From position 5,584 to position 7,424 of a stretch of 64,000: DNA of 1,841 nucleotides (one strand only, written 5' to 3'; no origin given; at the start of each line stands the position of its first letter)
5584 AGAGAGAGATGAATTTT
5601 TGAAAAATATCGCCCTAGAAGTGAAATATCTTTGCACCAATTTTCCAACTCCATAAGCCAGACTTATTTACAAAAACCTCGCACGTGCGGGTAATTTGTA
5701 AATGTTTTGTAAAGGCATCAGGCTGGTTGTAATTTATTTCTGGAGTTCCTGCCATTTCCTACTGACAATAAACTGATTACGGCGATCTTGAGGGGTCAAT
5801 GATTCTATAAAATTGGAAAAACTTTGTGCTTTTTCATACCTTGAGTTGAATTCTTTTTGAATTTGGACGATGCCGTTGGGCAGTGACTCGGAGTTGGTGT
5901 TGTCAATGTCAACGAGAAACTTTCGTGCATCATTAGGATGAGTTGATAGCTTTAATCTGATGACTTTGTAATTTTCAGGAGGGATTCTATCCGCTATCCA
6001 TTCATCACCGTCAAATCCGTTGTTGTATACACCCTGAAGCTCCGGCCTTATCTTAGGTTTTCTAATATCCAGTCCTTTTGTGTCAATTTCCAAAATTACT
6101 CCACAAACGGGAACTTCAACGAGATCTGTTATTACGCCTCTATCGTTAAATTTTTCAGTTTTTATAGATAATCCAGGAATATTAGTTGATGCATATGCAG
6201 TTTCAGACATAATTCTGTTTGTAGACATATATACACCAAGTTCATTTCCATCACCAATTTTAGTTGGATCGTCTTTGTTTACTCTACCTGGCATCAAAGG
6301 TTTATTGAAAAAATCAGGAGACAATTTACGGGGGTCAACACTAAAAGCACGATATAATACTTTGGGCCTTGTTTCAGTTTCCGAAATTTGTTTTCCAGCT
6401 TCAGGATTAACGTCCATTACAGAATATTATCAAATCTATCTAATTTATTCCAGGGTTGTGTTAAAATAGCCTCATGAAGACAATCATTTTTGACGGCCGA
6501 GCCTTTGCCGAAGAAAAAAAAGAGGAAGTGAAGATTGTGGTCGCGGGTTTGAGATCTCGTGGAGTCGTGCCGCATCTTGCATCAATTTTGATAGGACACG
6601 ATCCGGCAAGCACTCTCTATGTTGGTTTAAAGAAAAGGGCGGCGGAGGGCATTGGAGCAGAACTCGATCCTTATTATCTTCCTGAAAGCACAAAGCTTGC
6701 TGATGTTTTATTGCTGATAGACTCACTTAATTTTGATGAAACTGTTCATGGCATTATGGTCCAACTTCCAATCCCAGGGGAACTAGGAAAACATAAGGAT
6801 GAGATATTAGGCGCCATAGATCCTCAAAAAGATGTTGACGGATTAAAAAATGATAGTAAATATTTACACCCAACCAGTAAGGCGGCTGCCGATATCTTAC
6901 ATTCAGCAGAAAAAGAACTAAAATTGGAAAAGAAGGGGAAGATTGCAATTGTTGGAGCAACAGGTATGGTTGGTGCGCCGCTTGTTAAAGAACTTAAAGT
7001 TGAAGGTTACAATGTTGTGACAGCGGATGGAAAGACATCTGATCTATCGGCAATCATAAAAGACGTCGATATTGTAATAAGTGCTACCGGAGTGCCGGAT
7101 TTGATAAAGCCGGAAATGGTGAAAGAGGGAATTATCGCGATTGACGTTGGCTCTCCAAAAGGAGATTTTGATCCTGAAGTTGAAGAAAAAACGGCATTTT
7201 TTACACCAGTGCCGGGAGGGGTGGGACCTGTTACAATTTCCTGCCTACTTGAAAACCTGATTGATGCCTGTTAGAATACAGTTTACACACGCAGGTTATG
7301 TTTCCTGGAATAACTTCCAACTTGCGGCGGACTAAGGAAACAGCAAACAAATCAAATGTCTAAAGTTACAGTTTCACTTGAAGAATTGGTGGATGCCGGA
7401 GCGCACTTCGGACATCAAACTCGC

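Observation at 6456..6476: Conserved promoter/start-codon module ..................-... implies leaderless mRNAs with an extended -10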

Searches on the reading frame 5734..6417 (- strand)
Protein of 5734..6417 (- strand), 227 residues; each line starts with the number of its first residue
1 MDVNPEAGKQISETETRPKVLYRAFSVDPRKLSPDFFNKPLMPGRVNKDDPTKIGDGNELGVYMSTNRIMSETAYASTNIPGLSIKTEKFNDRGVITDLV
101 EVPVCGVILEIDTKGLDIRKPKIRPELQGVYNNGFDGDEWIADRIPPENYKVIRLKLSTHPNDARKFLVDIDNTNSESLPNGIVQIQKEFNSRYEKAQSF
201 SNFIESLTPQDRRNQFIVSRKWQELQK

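Call 9: search_protein_families(library=pfam, proteins=[window:5734-6417:-])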
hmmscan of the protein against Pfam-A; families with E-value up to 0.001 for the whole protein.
window:5734-6417:- (227 aa): 0 families

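Call 67: search_protein_families(library=phrogs, proteins=[window:5734-6417:-], max_evalue=0.001)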
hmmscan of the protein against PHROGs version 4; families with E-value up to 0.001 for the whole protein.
window:5734-6417:- (227 aa): 0 families

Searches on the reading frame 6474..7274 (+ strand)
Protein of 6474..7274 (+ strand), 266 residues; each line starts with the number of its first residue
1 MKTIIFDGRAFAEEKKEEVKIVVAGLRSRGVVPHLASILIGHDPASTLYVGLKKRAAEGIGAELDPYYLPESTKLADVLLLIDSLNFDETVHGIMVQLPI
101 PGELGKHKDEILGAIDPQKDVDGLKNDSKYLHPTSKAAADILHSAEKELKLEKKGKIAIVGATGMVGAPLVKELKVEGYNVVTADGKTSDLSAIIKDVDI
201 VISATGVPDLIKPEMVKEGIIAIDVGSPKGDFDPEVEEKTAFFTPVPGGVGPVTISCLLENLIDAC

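Call 9: search_protein_families(library=pfam, proteins=[window:6474-7274:+])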
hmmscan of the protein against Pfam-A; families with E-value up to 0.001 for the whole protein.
window:6474-7274:+ (266 aa): 5 families
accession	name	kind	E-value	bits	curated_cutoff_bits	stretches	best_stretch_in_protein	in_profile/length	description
PF00763.28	THF_DHG_CYH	-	2.6e-30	105.5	32.8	1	7-122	2-115/115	Tetrahydrofolate dehydrogenase/cyclohydrolase, catalytic domain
PF02882.25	THF_DHG_CYH_C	-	9.1e-30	103.5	27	1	127-265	12-155/160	Tetrahydrofolate dehydrogenase/cyclohydrolase, NAD(P)-binding domain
PF01118.30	Semialdhyde_dh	-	5e-05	24.1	26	0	156-175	1-20/121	Semialdehyde dehydrogenase, NAD binding domain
PF01370.27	Epimerase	-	0.0005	20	20.9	1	157-190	1-34/240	NAD dependent epimerase/dehydratase family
PF01488.26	Shikimate_DH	-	0.0006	20.3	24.3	0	150-238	32-123/138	Shikimate / quinate 5-dehydrogenase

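Call 27: find_homologous_proteins(query=window:6474-7274:+, max_evalue=1e-40)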
Query window:6474-7274:+ (266 aa): 833 proteins with E <= 1e-40 among 4688 candidates; the best 120 are listed.
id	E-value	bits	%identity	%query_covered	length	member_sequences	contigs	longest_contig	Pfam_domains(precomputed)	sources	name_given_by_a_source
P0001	6.0e-166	568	100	100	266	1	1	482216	PF02882.26,PF00763.29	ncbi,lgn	-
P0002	9.1e-133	460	79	100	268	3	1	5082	PF02882.26,PF00763.29,PF01118.31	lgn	-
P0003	3.1e-132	458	80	100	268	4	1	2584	PF02882.26,PF00763.29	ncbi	-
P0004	2.6e-125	435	76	100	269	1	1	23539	PF02882.26,PF00763.29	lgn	-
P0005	3.3e-120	419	73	100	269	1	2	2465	PF02882.26,PF00763.29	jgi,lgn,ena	-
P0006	3.2e-117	409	72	100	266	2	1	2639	PF02882.26,PF00763.29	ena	-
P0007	3.2e-117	409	72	100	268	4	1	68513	PF02882.26,PF00763.29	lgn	-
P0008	2.2e-116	406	72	100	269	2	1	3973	PF02882.26,PF00763.29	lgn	-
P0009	1.4e-115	403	70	100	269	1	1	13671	PF02882.26,PF00763.29,PF01370.28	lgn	-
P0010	3.3e-112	392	68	100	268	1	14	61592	PF02882.26,PF00763.29,PF01370.28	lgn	-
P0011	1.4e-111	390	69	100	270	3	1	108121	PF02882.26,PF00763.29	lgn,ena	-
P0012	4.7e-111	389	68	100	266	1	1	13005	PF02882.26,PF00763.29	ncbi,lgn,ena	-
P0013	2.3e-109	383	68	100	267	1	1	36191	PF02882.26,PF00763.29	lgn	-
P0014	8.9e-109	381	67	100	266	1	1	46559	PF02882.26,PF00763.29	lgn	-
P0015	1.1e-107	378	66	100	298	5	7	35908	PF02882.26,PF00763.29,PF01370.28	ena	-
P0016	2.7e-106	373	67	99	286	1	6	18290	PF02882.26,PF00763.29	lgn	-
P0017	1.1e-105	371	66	99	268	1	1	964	PF02882.26,PF00763.29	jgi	jgi:methylenetetrahydrofolate dehydrogenase (NADP+)/methenyltetrahydrofolate cyclohydrolase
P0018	1.3e-105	371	65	100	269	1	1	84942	PF02882.26,PF00763.29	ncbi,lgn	-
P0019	2.6e-104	366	65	98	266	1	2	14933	PF02882.26,PF00763.29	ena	-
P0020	3.7e-101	356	65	99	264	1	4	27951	PF02882.26,PF00763.29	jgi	jgi:methylenetetrahydrofolate dehydrogenase (NADP+)/methenyltetrahydrofolate cyclohydrolase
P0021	5.9e-101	355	65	98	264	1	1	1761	PF02882.26,PF00763.29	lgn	-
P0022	1.0e-100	355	64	99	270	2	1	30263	PF02882.26,PF00763.29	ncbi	-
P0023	2.3e-99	350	62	99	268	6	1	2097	PF02882.26,PF00763.29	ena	-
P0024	3.2e-99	350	65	100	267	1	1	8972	PF02882.26,PF00763.29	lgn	-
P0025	3.4e-99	350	63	99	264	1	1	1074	PF02882.26,PF00763.29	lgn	-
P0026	3.5e-99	350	63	99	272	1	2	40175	PF02882.26,PF00763.29,PF01370.28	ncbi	-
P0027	3.7e-99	350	64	99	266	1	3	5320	PF02882.26,PF00763.29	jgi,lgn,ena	-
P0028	1.5e-98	348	61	98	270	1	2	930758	PF02882.26,PF00763.29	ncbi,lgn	-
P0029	3.0e-98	347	63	98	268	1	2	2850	PF02882.26,PF00763.29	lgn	-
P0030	5.1e-98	346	61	99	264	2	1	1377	PF02882.26,PF00763.29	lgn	-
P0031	6.4e-98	346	62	99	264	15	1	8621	PF02882.26,PF00763.29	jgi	-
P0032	7.1e-98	345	64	99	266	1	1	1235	PF02882.26,PF00763.29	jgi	-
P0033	1.5e-97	344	62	99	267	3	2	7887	PF02882.26,PF00763.29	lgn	-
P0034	2.2e-97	344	63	99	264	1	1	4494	PF02882.26,PF00763.29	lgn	-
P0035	2.3e-97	344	63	100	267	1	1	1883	PF02882.26,PF00763.29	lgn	-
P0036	2.4e-97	344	62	99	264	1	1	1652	PF02882.26,PF00763.29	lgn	-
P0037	2.1e-96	341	62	99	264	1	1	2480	PF02882.26,PF00763.29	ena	-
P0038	2.7e-96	340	64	98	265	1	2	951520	PF02882.26,PF00763.29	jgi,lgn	jgi:methylenetetrahydrofolate dehydrogenase (NADP+)/methenyltetrahydrofolate cyclohydrolase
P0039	4.7e-96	339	62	99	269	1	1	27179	PF02882.26,PF00763.29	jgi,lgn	jgi:methylenetetrahydrofolate dehydrogenase (NADP+)/methenyltetrahydrofolate cyclohydrolase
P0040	5.7e-96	339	62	98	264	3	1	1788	PF02882.26,PF00763.29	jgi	-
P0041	2.2e-95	337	61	99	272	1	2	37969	PF02882.26,PF00763.29,PF01370.28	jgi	jgi:methylenetetrahydrofolate dehydrogenase (NADP+)/methenyltetrahydrofolate cyclohydrolase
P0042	2.3e-95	337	63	99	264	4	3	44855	PF02882.26,PF00763.29,PF01488.27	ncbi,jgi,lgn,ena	-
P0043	2.6e-95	337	61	100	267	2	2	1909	PF02882.26,PF00763.29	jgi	jgi:methylenetetrahydrofolate dehydrogenase (NADP+)/methenyltetrahydrofolate cyclohydrolase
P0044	5.1e-95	336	62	99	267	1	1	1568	PF02882.26,PF00763.29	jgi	jgi:methylenetetrahydrofolate dehydrogenase (NADP+) / methenyltetrahydrofolate cyclohydrolase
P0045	5.7e-95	336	61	99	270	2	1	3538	PF02882.26,PF00763.29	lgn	-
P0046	1.0e-94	335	61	98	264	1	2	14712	PF02882.26,PF00763.29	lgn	-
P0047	1.2e-94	335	60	99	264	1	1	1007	PF02882.26,PF00763.29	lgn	-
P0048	1.7e-94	334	60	100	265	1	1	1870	PF02882.26,PF00763.29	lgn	-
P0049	1.9e-94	334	60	99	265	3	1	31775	PF02882.26,PF00763.29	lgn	-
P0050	2.3e-94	334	60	100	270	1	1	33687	PF02882.26,PF00763.29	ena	-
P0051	4.4e-94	333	61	99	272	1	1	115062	PF02882.26,PF00763.29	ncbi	-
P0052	5.5e-94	333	63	99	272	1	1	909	PF02882.26,PF00763.29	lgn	-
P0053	6.1e-94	332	62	98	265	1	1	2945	PF02882.26,PF00763.29,PF01370.28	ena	-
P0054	1.9e-93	331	63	99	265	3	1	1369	PF02882.26,PF00763.29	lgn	-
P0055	2.3e-93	331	61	99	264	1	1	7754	PF02882.26,PF00763.29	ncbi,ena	-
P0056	3.4e-93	330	60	98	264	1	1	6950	PF02882.26,PF00763.29,PF01370.28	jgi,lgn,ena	-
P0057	3.5e-93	330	60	99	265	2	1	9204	PF02882.26,PF00763.29,PF01370.28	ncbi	ncbi:MAG: bifunctional 5,10-methylenetetrahydrofolate dehydrogenase/5,10-methenyltetrahydrofolate cy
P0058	1.7e-92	328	61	100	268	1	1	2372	PF02882.26,PF00763.29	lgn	-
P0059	2.4e-92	327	58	99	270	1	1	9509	PF02882.26,PF00763.29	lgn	-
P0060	3.1e-92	327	60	98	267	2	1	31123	PF02882.26,PF00763.29,PF01370.28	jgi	jgi:methylenetetrahydrofolate dehydrogenase (NADP+)/methenyltetrahydrofolate cyclohydrolase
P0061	4.4e-92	326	62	98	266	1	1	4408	PF02882.26,PF00763.29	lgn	-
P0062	4.9e-92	326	60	98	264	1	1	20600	PF02882.26,PF00763.29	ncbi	-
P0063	1.3e-91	325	58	99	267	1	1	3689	PF02882.26,PF00763.29,PF01370.28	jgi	jgi:methylenetetrahydrofolate dehydrogenase (NADP+)/methenyltetrahydrofolate cyclohydrolase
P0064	1.3e-91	325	61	99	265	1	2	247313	PF02882.26,PF00763.29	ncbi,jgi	jgi:methylenetetrahydrofolate dehydrogenase (NADP+)/methenyltetrahydrofolate cyclohydrolase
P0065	4.1e-91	323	57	99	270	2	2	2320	PF02882.26,PF00763.29,PF01370.28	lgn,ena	-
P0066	4.3e-91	323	61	99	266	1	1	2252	PF02882.26,PF00763.29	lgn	-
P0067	4.5e-91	323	59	99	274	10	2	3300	PF02882.26,PF00763.29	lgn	-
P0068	4.5e-91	323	62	98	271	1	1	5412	PF02882.26,PF00763.29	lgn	-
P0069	1.3e-90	322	58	100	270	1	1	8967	PF02882.26,PF00763.29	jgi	jgi:methylenetetrahydrofolate dehydrogenase (NADP+)/methenyltetrahydrofolate cyclohydrolase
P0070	1.4e-90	321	59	99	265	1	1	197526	PF02882.26,PF00763.29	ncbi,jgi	jgi:methylenetetrahydrofolate dehydrogenase (NADP+)/methenyltetrahydrofolate cyclohydrolase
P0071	1.5e-90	321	60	100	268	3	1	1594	PF02882.26,PF00763.29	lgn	-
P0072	2.1e-90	321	61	98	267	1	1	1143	PF02882.26,PF00763.29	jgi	-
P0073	2.3e-90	321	60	98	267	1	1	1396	PF02882.26,PF00763.29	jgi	-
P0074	2.5e-90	321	59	98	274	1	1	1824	PF02882.26,PF00763.29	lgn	-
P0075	3.1e-90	320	59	99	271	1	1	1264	PF02882.26,PF00763.29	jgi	jgi:methylenetetrahydrofolate dehydrogenase (NADP+)/methenyltetrahydrofolate cyclohydrolase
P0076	5.9e-90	319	60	98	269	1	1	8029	PF02882.26,PF00763.29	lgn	-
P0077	6.3e-90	319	58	99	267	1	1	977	PF02882.26,PF00763.29,PF01370.28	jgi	jgi:methylenetetrahydrofolate dehydrogenase (NADP+)/methenyltetrahydrofolate cyclohydrolase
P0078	7.8e-90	319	59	97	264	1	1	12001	PF02882.26,PF00763.29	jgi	-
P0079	1.1e-89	319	58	98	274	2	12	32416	PF02882.26,PF00763.29,PF01370.28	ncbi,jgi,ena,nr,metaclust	ncbi:MAG TPA: tetrahydrofolate dehydrogenase/cyclohydrolase catalytic domain-containing protein [Pat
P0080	1.4e-89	318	59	98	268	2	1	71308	PF02882.26,PF00763.29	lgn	-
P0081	1.4e-89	318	59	97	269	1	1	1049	PF02882.26,PF00763.29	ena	-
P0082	1.5e-89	318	59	98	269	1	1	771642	PF02882.26,PF00763.29,PF01370.28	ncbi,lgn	-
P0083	1.6e-89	318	59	98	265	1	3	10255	PF02882.26,PF00763.29,PF01370.28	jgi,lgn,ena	jgi:methylenetetrahydrofolate dehydrogenase (NADP+)/methenyltetrahydrofolate cyclohydrolase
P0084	1.8e-89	318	58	99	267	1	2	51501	PF02882.26,PF00763.29,PF01370.28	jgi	jgi:methylenetetrahydrofolate dehydrogenase (NADP+)/methenyltetrahydrofolate cyclohydrolase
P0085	1.9e-89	318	59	98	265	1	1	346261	PF02882.26,PF00763.29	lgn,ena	-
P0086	2.0e-89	318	59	98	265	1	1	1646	PF02882.26,PF00763.29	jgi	jgi:methylenetetrahydrofolate dehydrogenase (NADP+) / methenyltetrahydrofolate cyclohydrolase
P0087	2.0e-89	318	59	98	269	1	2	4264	PF02882.26,PF00763.29,PF01370.28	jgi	jgi:methylenetetrahydrofolate dehydrogenase (NADP+)/methenyltetrahydrofolate cyclohydrolase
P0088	2.1e-89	318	59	99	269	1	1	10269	PF02882.26,PF00763.29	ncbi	-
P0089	2.4e-89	317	59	99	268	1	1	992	PF02882.26,PF00763.29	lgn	-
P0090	4.0e-89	317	64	99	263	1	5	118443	PF02882.26,PF00763.29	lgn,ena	-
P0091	5.1e-89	316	58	99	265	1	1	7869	PF02882.26,PF00763.29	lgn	-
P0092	6.1e-89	316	58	99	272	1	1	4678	PF02882.26,PF00763.29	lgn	-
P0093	8.4e-89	316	59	99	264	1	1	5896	PF02882.26,PF00763.29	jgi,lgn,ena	-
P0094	9.0e-89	316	60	98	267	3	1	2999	PF02882.26,PF00763.29,PF01370.28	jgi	jgi:methylenetetrahydrofolate dehydrogenase (NADP+)/methenyltetrahydrofolate cyclohydrolase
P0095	9.6e-89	315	57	100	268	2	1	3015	PF02882.26,PF00763.29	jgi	jgi:methylenetetrahydrofolate dehydrogenase (NADP+)/methenyltetrahydrofolate cyclohydrolase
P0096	1.0e-88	315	60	98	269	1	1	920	PF02882.26,PF00763.29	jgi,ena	-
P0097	1.3e-88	315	58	99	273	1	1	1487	PF02882.26,PF00763.29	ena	-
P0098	1.8e-88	314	58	99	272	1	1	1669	PF02882.26,PF00763.29,PF01370.28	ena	-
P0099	2.7e-88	314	59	99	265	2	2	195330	PF02882.26,PF00763.29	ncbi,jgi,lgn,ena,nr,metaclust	ncbi:MAG TPA: bifunctional 5,10-methylenetetrahydrofolate dehydrogenase/5,10-methenyltetrahydrofolat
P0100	2.7e-88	314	60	99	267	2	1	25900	PF02882.26,PF00763.29,PF01370.28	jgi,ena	-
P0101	3.0e-88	314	60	99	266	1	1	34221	PF02882.26,PF00763.29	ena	-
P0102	3.1e-88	314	59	98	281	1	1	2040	PF02882.26,PF00763.29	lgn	-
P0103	3.7e-88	314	57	100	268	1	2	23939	PF02882.26,PF00763.29,PF01370.28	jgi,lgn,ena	jgi:methylenetetrahydrofolate dehydrogenase (NADP+)/methenyltetrahydrofolate cyclohydrolase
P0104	3.7e-88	313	58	98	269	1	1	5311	PF02882.26,PF00763.29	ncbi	-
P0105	4.5e-88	313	60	98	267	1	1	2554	PF02882.26,PF00763.29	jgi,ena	-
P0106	4.8e-88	313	60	98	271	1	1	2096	PF02882.26,PF00763.29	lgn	-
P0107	5.7e-88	313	58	98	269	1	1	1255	PF02882.26,PF00763.29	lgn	-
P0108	2.1e-87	311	58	98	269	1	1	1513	PF02882.26,PF00763.29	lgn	-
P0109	2.3e-87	311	58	100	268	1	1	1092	PF02882.26,PF00763.29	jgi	jgi:methylenetetrahydrofolate dehydrogenase (NADP+)/methenyltetrahydrofolate cyclohydrolase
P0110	5.1e-87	310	55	97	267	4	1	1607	PF02882.26,PF00763.29,PF01370.28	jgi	-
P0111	5.4e-87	310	57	98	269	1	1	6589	PF02882.26,PF00763.29,PF01370.28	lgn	-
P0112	9.5e-87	309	57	98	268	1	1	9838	PF02882.26,PF00763.29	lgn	-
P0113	1.1e-86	309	55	99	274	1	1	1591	PF02882.26,PF00763.29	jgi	jgi:methylenetetrahydrofolate dehydrogenase (NADP+)/methenyltetrahydrofolate cyclohydrolase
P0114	1.2e-86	309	56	98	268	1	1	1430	PF02882.26,PF00763.29,PF01370.28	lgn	-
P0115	1.4e-86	308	56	99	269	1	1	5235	PF02882.26,PF00763.29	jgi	jgi:methylenetetrahydrofolate dehydrogenase (NADP+)/methenyltetrahydrofolate cyclohydrolase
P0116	1.4e-86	308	59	100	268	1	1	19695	PF02882.26,PF00763.29,PF01118.31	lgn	-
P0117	1.6e-86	308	57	100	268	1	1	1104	PF02882.26,PF00763.29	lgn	-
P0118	1.9e-86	308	57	99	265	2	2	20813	PF02882.26,PF00763.29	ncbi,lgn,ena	-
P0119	2.9e-86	307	56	100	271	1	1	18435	PF02882.26,PF00763.29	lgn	-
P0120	3.1e-86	307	58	99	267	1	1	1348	PF02882.26,PF00763.29,PF01370.28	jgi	jgi:methylenetetrahydrofolate dehydrogenase (NADP+) / methenyltetrahydrofolate cyclohydrolase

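Call 29: find_encoding_contigs(protein=P0001, flank=500, max_places=3)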
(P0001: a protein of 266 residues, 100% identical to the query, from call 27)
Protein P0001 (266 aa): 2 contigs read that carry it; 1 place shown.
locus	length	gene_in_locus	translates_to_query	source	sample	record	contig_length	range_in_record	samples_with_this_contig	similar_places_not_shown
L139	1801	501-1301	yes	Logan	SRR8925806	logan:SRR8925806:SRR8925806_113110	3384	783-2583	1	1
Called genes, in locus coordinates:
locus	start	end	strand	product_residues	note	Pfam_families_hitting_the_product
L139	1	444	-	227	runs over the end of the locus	-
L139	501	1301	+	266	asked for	PF00763:THF_DHG_CYH, PF02882:THF_DHG_CYH_C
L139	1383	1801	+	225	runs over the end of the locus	PF00318:Ribosomal_S2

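Call 30: find_encoding_contigs(protein=P0002, flank=3000, max_places=3)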
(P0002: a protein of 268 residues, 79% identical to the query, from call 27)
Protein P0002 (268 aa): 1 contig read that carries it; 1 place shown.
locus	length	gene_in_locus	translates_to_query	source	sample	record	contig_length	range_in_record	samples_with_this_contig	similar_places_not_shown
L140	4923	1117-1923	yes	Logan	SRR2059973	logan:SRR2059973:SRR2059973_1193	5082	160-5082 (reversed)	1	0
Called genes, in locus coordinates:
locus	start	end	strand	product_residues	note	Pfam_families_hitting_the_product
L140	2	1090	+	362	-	?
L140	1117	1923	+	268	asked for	PF00763:THF_DHG_CYH, PF02882:THF_DHG_CYH_C, PF01118:Semialdhyde_dh (faint)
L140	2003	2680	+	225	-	PF00318:Ribosomal_S2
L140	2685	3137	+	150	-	PF00889:EF_TS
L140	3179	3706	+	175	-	PF01765:RRF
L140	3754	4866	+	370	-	PF02163:Peptidase_M50, PF13180:PDZ_2, PF17820:PDZ_6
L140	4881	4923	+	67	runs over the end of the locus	?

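Call 31: find_encoding_contigs(protein=P0004, flank=10000, max_places=3)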
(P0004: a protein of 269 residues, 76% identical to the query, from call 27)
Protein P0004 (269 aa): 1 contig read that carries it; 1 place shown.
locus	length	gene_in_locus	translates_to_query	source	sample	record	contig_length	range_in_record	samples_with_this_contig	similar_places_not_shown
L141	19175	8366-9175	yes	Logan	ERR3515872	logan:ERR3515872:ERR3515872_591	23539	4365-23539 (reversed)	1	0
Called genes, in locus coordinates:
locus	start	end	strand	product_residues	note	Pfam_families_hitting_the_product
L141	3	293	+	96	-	?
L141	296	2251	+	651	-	PF01751:Toprim, PF01131:Topoisom_bac, PF01396:Zn_ribbon_Top1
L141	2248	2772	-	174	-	PF00383:dCMP_cyt_deam_1, PF14437:MafB19-deam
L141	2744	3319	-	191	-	PF13238:AAA_18, PF13207:AAA_17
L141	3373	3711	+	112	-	PF03819:MazG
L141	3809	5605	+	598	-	PF02511:Thy1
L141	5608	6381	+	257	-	PF01712:dNK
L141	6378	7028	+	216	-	PF02223:Thymidylate_kin, PF13207:AAA_17 (faint)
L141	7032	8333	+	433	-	PF00464:SHMT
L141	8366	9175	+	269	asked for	PF00763:THF_DHG_CYH, PF02882:THF_DHG_CYH_C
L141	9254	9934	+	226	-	PF00318:Ribosomal_S2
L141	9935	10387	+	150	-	PF00889:EF_TS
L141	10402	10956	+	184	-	PF01765:RRF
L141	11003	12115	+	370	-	PF02163:Peptidase_M50, PF13180:PDZ_2, PF17820:PDZ_6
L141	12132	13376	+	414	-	PF00587:tRNA-synt_2b, PF03129:HGTP_anticodon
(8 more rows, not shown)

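Call 32: find_encoding_contigs(protein=P0007, flank=10000, max_places=3)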
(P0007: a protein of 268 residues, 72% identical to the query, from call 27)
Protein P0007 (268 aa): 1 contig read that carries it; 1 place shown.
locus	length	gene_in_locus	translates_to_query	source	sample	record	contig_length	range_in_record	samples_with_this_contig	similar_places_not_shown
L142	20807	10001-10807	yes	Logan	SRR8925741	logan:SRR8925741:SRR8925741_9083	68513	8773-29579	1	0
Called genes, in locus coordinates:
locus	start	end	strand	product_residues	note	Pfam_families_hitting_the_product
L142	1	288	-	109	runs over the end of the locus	PF05973:Gp49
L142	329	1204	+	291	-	PF02481:DNA_processg_A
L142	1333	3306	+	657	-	PF01751:Toprim, PF13662:Toprim_4 (faint), PF01131:Topoisom_bac, PF01396:Zn_ribbon_Top1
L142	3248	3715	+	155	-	PF22769:DCD (faint), PF00692:dUTPase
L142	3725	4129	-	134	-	-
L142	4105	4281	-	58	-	PF13238:AAA_18 (weak), PF13207:AAA_17 (weak)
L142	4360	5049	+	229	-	PF01467:CTP_transf_like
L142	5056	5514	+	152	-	PF11969:DcpS_C (weak), PF01230:HIT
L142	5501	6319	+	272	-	PF00383:dCMP_cyt_deam_1, PF14437:MafB19-deam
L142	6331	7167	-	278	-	PF00303:Thymidylat_synt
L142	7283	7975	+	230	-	PF00265:TK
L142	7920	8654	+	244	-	PF02223:Thymidylate_kin, PF13521:AAA_28 (weak)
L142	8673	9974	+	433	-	PF00464:SHMT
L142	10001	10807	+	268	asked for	PF00763:THF_DHG_CYH, PF02882:THF_DHG_CYH_C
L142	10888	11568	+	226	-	PF00318:Ribosomal_S2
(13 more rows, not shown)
